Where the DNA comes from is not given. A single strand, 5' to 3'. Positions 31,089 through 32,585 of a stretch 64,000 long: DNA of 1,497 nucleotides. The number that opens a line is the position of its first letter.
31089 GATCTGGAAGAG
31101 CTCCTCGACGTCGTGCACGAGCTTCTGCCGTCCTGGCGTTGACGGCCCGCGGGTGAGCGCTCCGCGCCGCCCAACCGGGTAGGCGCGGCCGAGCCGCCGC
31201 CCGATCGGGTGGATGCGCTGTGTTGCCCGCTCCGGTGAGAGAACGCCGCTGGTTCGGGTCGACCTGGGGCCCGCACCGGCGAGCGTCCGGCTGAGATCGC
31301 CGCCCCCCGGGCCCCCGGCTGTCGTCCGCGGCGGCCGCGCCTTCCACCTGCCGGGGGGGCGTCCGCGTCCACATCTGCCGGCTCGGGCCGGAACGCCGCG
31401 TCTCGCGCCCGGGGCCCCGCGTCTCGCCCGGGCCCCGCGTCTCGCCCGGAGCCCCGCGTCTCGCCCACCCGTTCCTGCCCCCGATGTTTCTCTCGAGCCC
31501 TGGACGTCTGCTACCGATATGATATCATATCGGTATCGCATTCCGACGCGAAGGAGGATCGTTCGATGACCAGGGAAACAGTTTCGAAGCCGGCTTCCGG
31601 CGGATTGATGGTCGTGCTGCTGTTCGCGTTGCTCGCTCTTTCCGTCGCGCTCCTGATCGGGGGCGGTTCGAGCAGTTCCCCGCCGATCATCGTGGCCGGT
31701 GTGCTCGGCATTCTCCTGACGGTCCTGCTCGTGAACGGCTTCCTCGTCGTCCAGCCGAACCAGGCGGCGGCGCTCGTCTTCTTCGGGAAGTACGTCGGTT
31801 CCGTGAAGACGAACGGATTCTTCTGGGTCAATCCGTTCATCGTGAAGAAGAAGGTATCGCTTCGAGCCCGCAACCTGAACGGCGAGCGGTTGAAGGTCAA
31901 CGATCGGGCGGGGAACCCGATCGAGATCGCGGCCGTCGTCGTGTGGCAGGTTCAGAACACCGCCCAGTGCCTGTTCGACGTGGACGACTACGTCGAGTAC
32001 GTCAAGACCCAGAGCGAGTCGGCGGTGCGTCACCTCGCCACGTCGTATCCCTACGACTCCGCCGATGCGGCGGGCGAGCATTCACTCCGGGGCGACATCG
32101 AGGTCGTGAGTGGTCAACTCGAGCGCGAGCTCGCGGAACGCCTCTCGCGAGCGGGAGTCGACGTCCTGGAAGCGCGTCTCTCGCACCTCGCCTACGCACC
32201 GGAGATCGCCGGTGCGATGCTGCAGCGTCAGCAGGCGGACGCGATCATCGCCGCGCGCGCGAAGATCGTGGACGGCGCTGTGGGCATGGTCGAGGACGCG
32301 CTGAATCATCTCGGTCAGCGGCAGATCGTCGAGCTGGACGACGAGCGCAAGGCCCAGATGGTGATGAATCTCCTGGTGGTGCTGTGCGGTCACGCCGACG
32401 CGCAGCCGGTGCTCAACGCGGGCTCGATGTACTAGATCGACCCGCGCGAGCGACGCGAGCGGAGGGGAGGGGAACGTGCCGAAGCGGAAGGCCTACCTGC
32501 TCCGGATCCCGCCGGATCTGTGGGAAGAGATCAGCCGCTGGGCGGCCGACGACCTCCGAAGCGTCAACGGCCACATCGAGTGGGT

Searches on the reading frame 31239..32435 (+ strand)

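Call 83: search_protein_families(library=pfam, proteins=[window:31239-32435:+], max_evalue=0.001)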
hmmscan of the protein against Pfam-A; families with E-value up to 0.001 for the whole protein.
window:31239-32435:+ (398 aa): 1 family
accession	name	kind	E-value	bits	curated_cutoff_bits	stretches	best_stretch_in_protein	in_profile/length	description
PF01145.31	Band_7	-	6.6e-22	78.8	23.6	1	170-341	2-169/176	SPFH domain / Band 7 family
